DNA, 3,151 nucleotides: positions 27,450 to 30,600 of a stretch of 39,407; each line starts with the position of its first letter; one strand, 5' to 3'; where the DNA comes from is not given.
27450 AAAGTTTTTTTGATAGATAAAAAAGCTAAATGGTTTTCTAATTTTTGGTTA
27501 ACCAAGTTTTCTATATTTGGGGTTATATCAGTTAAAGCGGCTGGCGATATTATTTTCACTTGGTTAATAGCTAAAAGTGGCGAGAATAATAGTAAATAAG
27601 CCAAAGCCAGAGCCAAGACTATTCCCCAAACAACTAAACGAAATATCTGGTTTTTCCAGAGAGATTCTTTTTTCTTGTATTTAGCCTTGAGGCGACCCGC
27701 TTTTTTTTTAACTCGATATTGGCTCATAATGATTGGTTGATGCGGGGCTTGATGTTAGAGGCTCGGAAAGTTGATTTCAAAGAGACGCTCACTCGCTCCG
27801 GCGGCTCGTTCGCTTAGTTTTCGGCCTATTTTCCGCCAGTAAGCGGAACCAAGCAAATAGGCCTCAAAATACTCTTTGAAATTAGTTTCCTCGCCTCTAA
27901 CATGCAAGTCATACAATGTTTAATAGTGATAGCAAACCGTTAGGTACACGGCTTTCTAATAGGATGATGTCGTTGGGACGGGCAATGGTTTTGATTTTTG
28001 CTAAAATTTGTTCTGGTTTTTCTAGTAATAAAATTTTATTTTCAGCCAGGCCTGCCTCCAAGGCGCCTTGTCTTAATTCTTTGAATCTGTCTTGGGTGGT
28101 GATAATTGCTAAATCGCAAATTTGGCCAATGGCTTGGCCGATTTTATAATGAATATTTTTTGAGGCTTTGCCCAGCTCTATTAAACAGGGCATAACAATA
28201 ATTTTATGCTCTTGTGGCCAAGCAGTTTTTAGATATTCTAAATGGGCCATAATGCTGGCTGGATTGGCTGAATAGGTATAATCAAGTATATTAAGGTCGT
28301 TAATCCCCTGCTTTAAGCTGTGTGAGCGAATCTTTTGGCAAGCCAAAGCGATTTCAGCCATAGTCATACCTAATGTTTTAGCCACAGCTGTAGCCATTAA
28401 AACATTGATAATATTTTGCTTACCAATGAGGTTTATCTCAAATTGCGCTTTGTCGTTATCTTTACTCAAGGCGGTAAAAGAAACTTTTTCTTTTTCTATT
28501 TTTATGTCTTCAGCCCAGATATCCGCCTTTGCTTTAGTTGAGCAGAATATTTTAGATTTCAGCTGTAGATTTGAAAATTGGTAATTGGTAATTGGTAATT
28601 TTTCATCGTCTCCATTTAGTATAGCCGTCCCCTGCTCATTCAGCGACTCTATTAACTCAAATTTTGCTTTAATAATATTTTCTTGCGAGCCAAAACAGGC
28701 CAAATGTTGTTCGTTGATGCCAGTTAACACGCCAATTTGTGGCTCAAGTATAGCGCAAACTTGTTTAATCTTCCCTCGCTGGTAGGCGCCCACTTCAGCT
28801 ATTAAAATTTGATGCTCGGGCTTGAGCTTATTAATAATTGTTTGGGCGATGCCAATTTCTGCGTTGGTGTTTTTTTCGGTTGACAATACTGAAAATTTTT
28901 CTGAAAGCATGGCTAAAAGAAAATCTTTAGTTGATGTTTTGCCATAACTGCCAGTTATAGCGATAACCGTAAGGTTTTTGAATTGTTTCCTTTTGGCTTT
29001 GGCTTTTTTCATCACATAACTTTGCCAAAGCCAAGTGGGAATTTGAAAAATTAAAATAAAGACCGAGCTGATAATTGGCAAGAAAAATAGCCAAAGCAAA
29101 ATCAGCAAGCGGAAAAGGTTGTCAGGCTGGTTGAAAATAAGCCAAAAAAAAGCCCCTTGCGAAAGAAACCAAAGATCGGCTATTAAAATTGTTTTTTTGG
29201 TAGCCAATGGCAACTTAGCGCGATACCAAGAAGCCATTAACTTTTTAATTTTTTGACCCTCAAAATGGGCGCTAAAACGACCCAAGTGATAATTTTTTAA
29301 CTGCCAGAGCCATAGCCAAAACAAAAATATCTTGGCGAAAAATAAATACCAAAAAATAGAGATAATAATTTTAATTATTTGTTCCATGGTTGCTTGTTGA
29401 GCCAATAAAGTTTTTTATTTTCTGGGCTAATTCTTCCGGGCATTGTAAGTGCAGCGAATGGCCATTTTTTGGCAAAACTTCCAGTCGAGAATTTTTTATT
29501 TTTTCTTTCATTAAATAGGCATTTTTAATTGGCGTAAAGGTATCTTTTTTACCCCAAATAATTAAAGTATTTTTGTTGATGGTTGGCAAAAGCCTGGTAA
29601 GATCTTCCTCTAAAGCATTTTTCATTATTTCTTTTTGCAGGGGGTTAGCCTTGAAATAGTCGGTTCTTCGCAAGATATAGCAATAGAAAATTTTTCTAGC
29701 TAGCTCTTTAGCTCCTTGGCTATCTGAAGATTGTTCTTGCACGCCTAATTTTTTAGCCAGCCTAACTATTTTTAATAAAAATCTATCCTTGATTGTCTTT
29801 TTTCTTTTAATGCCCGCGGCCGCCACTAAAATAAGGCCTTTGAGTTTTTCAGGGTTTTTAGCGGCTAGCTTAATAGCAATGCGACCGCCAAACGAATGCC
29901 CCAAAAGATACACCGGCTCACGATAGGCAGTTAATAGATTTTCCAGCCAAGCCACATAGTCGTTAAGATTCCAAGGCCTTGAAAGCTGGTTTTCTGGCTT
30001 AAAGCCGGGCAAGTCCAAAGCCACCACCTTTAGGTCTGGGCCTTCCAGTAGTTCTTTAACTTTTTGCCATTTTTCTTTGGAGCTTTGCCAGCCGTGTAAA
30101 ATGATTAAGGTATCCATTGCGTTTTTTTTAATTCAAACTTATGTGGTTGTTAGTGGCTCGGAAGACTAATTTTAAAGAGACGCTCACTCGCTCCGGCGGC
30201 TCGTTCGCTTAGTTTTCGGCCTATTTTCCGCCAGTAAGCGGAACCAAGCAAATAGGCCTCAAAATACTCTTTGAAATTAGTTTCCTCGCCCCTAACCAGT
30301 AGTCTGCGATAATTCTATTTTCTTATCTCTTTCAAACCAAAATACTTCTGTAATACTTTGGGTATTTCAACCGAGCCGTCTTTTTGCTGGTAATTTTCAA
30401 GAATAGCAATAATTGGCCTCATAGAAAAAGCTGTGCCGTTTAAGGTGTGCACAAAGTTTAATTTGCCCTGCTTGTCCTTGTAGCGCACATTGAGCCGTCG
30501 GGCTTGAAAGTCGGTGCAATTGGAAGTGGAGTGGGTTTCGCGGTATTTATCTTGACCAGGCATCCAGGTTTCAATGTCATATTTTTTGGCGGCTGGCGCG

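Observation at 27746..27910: Copies A and B of a ~165-nt GC-rich branched-palindrome element share a 117-nt identical core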

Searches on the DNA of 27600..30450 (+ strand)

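Call 12: search_rna_families(source=window, start=27600, end=30450, threshold=evalue, max_evalue=10)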
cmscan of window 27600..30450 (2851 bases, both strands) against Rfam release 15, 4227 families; matches with E-value up to 10: 9.
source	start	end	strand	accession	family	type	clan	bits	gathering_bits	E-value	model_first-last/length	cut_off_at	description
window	29348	29479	+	RF00101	SraC_RyeA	Gene; sRNA;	CL00105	23.1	37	0.23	1-145/145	no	SraC/RyeA RNA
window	28975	29020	-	RF00494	snoU2_19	Gene; snRNA; snoRNA; CD-box;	-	22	39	5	1-80/80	no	Small nucleolar RNA U2-19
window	27786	27870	-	RF00814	mir-316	Gene; miRNA;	-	20.3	80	1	1-91/91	no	mir-316 microRNA precursor family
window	30181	30265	-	RF00814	mir-316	Gene; miRNA;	-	20.3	80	1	1-91/91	no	mir-316 microRNA precursor family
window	28992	29101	+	RF04120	MIR5998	Gene; miRNA;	-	19.4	180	0.49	28-146/173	no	MIR5998 microRNA precursor family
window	30239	30274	+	RF01102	PK1-TEV_CVMV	Cis-reg; leader;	-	19.4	40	9.3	1-37/37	no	5'-leader pseudoknot of TEV/CVMV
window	27844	27879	+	RF01102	PK1-TEV_CVMV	Cis-reg; leader;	-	19.4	40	9.3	1-37/37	no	5'-leader pseudoknot of TEV/CVMV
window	29005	29075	+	RF00439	SNORD87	Gene; snRNA; snoRNA; CD-box;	-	17.4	50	9.1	1-85/85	no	Small nucleolar RNA SNORD87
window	28992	29101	-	RF04120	MIR5998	Gene; miRNA;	-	15.3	180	5.8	28-146/173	no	MIR5998 microRNA precursor family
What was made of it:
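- On Any Rfam 15 RNA family: Over the element, the best hits at E<=10 are chance miRNA or viral-leader matches at 19-20 bits (call 12).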

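Call 48: build_rna_model(alignment_id=A2)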
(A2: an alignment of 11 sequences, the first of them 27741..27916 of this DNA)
Model R1 built from alignment A2 (11 sequences, 262 columns); structure: RNAalifold consensus.
model positions 175; base pairs 48; branch points 2; effective number of sequences 1.21; information 0.59 bits per position. Calibrated on 0.2 Mb of random sequence (short: E-values are rough).
structure used (alignment columns):
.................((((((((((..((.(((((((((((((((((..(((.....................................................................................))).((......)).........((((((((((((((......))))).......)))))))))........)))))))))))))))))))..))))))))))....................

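Call 49: search_with_rna_model(model_id=R1, source=window, filters=off, max_evalue=10)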
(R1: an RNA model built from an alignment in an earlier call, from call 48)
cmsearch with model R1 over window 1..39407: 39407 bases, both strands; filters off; matches with E-value up to 10: 84.
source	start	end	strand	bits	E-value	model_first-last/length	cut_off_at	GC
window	27742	27916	+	200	1.3e-53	1-175/175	no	0.48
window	30137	30311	+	191.3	3.3e-51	1-175/175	no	0.47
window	18089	18259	-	146.2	8.4e-39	1-175/175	no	0.5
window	27740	27913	-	37.4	7.2e-09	1-175/175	no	0.48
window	18092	18262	+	34.3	5.3e-08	1-175/175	no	0.51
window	30134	30309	-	31.5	3.1e-07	1-175/175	no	0.47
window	247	323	-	22.7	8.1e-05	1-175/175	no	0.48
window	249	328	+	22.2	0.00011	1-175/175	no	0.47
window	21564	21646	-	15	0.011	1-175/175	no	0.39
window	1121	1212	+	14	0.02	1-175/175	no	0.4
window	21584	21630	+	11.1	0.13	24-149/175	no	0.4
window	6863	6986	-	10.7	0.16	1-175/175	no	0.44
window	20885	20991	-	9.7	0.31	1-175/175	no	0.5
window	25060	25170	-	9.7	0.32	1-175/175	no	0.34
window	34630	34689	+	9.5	0.34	1-175/175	no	0.38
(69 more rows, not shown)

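Call 50: search_with_rna_model(model_id=R1, sources=[L003, L006, L007, L009, L010, L015, L016, L017, L001, L002, L004, L005, L008], max_evalue=10)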
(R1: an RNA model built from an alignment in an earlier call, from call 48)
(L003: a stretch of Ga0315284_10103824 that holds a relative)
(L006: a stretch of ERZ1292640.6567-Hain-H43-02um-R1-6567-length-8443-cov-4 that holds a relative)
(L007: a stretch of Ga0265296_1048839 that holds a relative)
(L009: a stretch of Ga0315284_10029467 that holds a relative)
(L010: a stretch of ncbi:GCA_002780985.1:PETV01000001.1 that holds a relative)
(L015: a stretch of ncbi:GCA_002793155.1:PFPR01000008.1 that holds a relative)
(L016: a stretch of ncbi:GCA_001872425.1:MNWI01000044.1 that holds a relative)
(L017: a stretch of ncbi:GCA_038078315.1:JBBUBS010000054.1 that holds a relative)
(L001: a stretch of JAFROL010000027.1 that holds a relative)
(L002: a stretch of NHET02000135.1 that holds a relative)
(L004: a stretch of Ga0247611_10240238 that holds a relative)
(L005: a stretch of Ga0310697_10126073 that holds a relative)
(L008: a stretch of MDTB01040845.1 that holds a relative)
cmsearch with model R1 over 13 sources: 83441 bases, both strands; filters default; matches with E-value up to 10: 16.
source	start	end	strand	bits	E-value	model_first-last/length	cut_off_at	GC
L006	58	232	-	202.9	4.6e-54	1-175/175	no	0.49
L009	5178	5351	+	202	7.9e-54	1-175/175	no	0.45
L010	7131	7304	-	196.8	2.2e-52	1-175/175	no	0.49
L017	58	232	-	190.9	9.1e-51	1-175/175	no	0.49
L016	10049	10298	-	182.9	1.4e-48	1-175/175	no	0.48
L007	1463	1635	-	181.8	2.9e-48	1-175/175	no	0.51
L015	10049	10298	-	180.5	6.7e-48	1-175/175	no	0.48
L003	1881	2055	-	180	9e-48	1-175/175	no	0.43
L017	62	234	+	41.1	1.5e-09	1-175/175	no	0.49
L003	1885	2057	+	40.6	2.1e-09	1-175/175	no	0.44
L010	7134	7311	+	33.4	2e-07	1-175/175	no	0.5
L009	5175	5348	-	31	9.3e-07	1-175/175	no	0.46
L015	10056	10296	+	28.7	3.8e-06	1-175/175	no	0.48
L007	1470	1633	+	26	2.2e-05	1-175/175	no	0.52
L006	61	239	+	24.2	6.6e-05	1-175/175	no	0.5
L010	3308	3380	-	12.5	0.11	1-175/175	no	0.51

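Call 67: search_with_rna_model(model_id=R1, sources=[L018, L019, L020, L021, L022, L011, L012, L013, L014], max_evalue=1)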
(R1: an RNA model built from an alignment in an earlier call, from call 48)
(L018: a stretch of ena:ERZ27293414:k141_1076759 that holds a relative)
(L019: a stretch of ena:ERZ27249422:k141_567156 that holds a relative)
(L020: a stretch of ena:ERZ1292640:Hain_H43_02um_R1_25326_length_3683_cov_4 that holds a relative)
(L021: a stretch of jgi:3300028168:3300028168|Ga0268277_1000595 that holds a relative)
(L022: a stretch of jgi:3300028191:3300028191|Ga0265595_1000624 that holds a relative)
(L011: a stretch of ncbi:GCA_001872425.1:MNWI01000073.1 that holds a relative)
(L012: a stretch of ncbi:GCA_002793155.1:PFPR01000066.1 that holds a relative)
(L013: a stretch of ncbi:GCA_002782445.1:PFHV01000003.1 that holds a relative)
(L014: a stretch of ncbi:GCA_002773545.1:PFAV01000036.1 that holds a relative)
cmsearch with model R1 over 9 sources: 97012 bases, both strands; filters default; matches with E-value up to 1: 15.
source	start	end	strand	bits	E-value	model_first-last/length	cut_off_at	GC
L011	7264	7437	-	196.8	2.5e-52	1-175/175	no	0.49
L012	7177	7350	-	196.8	2.5e-52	1-175/175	no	0.49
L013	7156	7329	-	196.8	2.5e-52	1-175/175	no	0.49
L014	235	408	-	196.8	2.5e-52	1-175/175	no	0.49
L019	511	682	-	132.5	1.3e-34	1-175/175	no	0.53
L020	3609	3683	+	50.9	3.6e-12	1-77/175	3'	0.6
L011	7267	7444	+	33.4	2.3e-07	1-175/175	no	0.5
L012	7180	7357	+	33.4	2.3e-07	1-175/175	no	0.5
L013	7159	7336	+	33.4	2.3e-07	1-175/175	no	0.5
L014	238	415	+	33.4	2.3e-07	1-175/175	no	0.5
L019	514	685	+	32.2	4.8e-07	1-175/175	no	0.53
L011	3441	3513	-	12.5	0.13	1-175/175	no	0.51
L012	3354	3426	-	12.5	0.13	1-175/175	no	0.51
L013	3333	3405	-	12.5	0.13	1-175/175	no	0.51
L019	2908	2985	-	11.4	0.26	1-175/175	no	0.55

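Call 75: search_with_rna_model(model_id=R1, sources=[window, L003, L006, L007, L009, L010, L015, L016, L017, L019, L020], max_evalue=1e-10, make_alignment=true)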
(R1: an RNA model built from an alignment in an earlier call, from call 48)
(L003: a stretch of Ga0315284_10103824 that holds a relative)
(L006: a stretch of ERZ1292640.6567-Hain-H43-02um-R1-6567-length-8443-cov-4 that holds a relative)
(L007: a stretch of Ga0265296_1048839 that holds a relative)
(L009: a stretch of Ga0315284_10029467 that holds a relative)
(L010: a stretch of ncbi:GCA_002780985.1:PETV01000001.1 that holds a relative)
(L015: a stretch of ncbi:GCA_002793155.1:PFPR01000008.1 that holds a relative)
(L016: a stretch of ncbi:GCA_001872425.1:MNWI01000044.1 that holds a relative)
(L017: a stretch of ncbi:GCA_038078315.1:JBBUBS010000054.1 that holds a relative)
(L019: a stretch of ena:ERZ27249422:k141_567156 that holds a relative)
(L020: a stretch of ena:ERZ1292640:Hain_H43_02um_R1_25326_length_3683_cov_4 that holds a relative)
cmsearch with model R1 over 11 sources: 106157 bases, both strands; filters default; matches with E-value up to 1e-10: 13.
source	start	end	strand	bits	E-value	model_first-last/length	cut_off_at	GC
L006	58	232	-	202.9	5.9e-54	1-175/175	no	0.49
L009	5178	5351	+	202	1e-53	1-175/175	no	0.45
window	27742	27916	+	200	3.5e-53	1-175/175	no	0.48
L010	7131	7304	-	196.8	2.7e-52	1-175/175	no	0.49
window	30137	30311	+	191.3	8.8e-51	1-175/175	no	0.47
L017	58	232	-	190.9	1.2e-50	1-175/175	no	0.49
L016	10049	10298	-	182.9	1.8e-48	1-175/175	no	0.48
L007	1463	1635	-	181.8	3.6e-48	1-175/175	no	0.51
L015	10049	10298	-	180.5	8.6e-48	1-175/175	no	0.48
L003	1881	2055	-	180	1.1e-47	1-175/175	no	0.43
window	18089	18259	-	146.2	2.3e-38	1-175/175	no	0.5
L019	511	682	-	132.5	1.4e-34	1-175/175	no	0.53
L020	3609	3683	+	50.9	3.9e-12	1-77/175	3'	0.6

Alignment A3: 13 matches aligned to the model, 252 columns, each read 5' to 3' on its own strand. Consensus structure (alignment columns), stored with it:
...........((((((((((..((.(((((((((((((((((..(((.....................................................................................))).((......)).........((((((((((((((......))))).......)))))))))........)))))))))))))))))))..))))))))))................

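Call 81: search_with_rna_model(model_id=R1, sources=[L023, L024, L025, L026, L027, L028, L021, L022, L018], max_evalue=1)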
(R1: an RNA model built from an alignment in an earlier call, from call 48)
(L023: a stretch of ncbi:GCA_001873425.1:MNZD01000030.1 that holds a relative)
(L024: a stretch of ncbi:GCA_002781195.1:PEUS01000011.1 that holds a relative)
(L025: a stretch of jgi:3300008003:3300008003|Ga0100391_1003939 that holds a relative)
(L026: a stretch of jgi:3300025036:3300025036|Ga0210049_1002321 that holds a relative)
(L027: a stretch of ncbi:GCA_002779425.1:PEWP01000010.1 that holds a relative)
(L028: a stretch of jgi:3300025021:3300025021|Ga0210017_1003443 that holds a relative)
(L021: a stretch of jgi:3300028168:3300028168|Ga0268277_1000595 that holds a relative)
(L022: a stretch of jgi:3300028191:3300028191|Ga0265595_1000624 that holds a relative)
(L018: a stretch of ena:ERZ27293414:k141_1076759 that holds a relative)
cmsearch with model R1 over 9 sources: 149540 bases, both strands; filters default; matches with E-value up to 1: 0.
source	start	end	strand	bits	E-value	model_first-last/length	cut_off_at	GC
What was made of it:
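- No copy in about 150 kb of syntenic or related contigs L018 and L021-L028 (call 81).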

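Call 99: search_dna_similar(query=window:27742-27916:+, collection=plasmids, mode=distant, max_evalue=0.001, max_rows=10)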
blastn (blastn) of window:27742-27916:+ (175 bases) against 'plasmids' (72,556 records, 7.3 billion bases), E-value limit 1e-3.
No match.

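Call 100: search_dna_similar(query=window:27742-27916:+, collection=phages, mode=distant, max_evalue=0.001, max_rows=10)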
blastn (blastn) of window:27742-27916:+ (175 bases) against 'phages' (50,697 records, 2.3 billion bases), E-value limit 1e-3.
No match.
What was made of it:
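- Tried and rejected: Plasmid and phage BLAST: no match (calls 99, 100).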
